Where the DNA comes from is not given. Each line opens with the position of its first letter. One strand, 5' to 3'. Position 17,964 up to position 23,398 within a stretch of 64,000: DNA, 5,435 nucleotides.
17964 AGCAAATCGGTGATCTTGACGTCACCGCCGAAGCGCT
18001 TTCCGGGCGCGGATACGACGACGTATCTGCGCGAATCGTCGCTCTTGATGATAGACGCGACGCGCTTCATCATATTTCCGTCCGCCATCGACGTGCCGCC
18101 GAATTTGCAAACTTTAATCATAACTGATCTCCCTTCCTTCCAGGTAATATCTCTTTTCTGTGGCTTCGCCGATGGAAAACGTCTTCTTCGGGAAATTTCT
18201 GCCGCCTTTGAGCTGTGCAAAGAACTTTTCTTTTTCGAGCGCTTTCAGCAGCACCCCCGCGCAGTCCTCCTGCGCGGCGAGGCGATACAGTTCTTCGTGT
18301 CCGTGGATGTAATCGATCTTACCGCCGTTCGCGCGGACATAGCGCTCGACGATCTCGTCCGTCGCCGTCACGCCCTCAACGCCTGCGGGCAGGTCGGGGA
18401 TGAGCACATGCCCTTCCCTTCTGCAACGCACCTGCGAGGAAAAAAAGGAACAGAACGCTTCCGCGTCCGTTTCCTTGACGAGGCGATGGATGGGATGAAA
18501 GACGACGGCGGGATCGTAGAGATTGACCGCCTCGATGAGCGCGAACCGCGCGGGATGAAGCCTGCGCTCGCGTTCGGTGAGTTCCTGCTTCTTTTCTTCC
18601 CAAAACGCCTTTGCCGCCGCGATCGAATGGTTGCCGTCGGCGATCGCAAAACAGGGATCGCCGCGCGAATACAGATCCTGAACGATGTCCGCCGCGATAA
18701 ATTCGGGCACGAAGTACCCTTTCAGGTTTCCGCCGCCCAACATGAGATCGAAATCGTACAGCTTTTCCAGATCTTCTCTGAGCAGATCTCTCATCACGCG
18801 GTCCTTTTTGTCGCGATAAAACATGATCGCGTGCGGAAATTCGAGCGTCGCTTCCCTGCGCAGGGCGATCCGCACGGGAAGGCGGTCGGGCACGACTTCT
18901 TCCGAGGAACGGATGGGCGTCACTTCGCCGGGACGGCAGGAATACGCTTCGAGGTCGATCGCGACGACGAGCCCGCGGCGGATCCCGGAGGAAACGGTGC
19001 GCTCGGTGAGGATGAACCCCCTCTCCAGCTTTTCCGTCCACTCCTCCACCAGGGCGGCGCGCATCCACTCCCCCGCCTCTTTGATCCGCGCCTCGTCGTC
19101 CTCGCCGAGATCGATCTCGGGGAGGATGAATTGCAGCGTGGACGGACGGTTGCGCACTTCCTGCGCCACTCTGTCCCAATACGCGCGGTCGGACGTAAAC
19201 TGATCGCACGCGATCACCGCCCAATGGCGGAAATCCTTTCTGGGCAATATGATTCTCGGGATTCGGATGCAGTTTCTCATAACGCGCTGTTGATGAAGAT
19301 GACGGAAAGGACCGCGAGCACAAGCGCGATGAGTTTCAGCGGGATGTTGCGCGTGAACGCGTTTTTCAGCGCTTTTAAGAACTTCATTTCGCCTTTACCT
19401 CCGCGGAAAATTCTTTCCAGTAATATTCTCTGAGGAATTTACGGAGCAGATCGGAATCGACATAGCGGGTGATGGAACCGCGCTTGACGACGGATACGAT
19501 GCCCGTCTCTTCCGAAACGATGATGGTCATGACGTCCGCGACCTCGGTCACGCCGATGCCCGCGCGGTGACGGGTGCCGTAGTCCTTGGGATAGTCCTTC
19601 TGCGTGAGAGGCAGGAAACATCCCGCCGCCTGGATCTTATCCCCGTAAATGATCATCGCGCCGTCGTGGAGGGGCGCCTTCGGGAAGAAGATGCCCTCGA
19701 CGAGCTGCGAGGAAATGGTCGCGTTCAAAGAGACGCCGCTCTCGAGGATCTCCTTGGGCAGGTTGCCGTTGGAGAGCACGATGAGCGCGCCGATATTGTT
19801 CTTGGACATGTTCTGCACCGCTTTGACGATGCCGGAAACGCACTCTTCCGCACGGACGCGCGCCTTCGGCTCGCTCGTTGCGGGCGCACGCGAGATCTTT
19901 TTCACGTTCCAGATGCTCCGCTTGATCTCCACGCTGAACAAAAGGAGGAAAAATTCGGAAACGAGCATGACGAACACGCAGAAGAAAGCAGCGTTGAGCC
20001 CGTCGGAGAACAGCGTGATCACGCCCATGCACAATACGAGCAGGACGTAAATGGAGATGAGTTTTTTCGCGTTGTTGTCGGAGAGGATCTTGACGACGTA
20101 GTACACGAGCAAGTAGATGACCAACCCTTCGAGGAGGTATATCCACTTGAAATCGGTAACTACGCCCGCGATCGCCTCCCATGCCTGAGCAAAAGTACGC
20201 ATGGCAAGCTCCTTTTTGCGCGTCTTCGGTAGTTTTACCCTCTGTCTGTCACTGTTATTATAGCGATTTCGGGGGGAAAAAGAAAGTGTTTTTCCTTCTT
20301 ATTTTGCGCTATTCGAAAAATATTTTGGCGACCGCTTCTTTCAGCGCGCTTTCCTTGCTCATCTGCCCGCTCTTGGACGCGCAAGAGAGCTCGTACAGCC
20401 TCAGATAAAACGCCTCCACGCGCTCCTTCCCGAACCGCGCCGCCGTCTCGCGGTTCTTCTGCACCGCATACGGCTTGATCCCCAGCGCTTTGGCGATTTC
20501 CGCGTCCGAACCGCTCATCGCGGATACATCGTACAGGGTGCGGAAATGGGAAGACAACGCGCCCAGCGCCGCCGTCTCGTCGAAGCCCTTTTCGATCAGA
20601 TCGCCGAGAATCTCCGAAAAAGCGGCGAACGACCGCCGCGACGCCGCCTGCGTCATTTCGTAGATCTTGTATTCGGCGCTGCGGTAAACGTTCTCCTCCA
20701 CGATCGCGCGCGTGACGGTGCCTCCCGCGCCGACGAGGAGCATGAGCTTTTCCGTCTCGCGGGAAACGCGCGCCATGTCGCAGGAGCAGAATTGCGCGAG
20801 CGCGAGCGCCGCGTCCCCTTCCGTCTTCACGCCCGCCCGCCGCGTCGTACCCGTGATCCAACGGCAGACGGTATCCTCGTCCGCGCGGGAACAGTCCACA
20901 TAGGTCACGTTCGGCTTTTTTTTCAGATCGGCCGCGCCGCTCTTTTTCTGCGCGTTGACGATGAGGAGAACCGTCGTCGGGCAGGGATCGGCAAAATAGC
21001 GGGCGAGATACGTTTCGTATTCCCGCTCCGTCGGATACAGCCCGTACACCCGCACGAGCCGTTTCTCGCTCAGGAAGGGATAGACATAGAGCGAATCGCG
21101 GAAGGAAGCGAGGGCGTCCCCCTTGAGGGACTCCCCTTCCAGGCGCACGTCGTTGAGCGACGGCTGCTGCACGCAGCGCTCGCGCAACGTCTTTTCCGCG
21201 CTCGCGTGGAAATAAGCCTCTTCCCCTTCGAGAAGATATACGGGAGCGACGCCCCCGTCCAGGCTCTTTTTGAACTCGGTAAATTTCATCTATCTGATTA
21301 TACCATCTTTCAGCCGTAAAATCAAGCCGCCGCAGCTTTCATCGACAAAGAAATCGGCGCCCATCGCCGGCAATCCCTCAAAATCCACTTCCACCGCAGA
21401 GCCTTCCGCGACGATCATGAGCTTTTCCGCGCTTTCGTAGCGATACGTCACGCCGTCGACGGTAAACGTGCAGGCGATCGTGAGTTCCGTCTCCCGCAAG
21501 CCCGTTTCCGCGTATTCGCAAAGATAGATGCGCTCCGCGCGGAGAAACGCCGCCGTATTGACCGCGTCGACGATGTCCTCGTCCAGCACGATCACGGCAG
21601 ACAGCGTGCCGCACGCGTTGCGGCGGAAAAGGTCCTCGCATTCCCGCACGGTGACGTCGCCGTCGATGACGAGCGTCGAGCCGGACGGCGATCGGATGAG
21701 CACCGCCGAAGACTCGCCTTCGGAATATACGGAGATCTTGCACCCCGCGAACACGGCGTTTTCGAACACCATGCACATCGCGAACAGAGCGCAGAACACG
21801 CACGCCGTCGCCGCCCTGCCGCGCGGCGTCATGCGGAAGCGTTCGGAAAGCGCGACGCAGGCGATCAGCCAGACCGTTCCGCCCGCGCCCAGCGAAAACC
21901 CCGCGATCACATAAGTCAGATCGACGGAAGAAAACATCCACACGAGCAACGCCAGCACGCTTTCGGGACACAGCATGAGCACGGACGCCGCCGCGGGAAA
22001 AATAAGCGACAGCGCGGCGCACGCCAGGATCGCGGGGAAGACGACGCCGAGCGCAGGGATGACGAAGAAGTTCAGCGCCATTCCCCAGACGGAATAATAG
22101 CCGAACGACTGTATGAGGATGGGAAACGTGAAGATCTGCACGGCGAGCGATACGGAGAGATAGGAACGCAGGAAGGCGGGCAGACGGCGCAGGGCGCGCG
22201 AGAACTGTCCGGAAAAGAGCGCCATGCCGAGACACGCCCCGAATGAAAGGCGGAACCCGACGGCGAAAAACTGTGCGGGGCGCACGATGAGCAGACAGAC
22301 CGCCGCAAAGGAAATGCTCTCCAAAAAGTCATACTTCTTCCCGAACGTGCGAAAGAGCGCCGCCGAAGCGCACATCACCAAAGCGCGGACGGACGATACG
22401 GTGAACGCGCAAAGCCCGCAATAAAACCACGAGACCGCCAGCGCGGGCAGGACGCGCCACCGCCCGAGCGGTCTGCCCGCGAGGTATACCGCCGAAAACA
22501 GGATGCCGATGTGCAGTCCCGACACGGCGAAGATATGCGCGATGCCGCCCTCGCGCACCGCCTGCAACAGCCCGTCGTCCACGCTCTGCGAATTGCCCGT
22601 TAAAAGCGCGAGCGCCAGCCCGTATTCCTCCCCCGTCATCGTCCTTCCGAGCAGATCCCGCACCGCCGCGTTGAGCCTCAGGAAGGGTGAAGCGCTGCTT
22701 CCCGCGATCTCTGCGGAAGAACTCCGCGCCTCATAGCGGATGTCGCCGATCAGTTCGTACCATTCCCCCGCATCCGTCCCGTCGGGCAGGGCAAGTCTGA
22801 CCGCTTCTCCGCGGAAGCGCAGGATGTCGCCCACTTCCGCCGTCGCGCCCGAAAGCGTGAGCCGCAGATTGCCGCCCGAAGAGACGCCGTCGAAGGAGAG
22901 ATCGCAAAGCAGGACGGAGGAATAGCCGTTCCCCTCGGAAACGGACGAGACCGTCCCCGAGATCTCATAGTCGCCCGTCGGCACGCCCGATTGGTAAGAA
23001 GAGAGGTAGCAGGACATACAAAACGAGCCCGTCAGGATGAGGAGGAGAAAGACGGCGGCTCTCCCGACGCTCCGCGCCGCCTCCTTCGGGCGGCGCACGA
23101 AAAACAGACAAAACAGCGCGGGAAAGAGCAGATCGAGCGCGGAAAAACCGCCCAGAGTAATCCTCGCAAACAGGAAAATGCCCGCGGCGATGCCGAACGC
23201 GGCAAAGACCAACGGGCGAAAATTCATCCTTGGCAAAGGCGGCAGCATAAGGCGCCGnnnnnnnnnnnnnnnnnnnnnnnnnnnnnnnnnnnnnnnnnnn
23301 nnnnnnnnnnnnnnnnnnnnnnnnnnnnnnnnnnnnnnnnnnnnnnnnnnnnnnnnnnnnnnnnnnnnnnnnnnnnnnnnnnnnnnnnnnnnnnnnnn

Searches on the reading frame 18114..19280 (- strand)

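Call 15: search_protein_families(library=pfam, proteins=[window:18114-19280:-], max_evalue=0.001)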
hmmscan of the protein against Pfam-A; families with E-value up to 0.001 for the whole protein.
window:18114-19280:- (388 aa): 1 family
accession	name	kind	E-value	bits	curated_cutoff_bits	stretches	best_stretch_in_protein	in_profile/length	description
PF06245.16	DUF1015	-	2.1e-48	165.4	25.8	1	12-336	2-307/325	Protein of unknown function (DUF1015)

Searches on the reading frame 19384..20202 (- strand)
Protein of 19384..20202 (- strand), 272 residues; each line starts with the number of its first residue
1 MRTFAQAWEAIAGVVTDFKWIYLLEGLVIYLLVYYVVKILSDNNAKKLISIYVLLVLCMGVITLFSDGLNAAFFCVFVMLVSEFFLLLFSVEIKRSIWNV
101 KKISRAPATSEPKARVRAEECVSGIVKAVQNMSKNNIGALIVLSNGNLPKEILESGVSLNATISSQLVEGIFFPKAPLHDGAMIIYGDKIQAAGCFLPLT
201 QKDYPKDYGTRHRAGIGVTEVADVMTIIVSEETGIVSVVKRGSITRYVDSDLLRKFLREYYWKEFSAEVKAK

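Call 15: search_protein_families(library=pfam, proteins=[window:19384-20202:-], max_evalue=0.001)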
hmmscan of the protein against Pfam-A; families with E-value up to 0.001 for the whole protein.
window:19384-20202:- (272 aa): 2 families
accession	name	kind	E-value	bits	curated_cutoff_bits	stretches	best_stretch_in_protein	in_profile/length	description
PF02457.21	DAC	-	1.5e-39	134.7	27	1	127-243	2-118/119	DisA bacterial checkpoint controller nucleotide-binding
PF11992.13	TgpA_N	-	0.00069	19.2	30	1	22-82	77-137/333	TgpA N-terminal domain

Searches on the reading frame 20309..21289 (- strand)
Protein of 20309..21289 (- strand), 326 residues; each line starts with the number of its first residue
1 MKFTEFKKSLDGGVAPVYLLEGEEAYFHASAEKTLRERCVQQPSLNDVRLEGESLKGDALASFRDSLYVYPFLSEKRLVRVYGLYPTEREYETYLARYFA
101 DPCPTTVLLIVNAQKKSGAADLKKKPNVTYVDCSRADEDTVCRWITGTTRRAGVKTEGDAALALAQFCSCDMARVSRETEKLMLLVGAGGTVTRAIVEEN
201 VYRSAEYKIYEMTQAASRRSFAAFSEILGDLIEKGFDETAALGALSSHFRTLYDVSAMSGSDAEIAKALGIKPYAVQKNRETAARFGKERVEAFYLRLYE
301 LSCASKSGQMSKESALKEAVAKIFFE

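Call 15: search_protein_families(library=pfam, proteins=[window:20309-21289:-], max_evalue=0.001)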
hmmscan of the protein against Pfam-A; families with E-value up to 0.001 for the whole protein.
window:20309-21289:- (326 aa): 1 family
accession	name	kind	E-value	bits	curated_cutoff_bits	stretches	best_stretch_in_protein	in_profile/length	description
PF21694.2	DNA_pol3_delta_C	-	2.1e-16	60.5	27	1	207-320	2-118/121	DNA polymerase III delta subunit, C-terminal domain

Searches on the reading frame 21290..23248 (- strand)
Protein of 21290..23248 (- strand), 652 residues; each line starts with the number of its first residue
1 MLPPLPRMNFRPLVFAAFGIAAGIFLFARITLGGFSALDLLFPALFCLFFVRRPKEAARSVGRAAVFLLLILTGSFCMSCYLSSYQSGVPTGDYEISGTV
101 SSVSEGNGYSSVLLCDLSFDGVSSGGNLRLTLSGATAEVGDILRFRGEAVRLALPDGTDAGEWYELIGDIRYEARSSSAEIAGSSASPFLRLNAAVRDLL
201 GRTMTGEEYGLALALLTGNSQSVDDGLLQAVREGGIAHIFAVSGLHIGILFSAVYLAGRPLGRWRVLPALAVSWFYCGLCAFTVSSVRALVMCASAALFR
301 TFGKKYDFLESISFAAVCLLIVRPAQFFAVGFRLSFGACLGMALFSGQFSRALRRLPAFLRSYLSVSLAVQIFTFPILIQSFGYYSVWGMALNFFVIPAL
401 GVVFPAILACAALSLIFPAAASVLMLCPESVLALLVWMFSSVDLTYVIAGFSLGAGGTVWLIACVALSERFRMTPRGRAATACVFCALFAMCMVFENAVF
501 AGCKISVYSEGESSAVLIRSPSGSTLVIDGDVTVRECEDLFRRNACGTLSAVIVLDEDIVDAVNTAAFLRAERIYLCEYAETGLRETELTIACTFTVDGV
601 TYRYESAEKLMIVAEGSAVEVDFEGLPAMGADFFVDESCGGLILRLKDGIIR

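Call 15: search_protein_families(library=pfam, proteins=[window:21290-23248:-], max_evalue=0.001)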
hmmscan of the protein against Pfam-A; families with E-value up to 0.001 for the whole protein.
window:21290-23248:- (652 aa): 2 families
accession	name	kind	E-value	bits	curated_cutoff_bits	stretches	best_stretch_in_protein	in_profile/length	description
PF03772.21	Competence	-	3e-48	165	23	1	215-465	1-262/270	Competence protein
PF13567.11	DUF4131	-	7.1e-05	23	31.6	1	42-151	14-132/165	Domain of unknown function (DUF4131)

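Call 21: find_related_loci(query=window:21293-23248:-, collection=genome_contigs, flank=10000)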
Query window:21293-23248:- (652 aa) in genome_contigs; peptide patterns used: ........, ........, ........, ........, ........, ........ (x = any residue, [..] = any of these).
30 stretches matched a pattern, but none encodes a relative of the query by tblastn (E <= 1e-3).
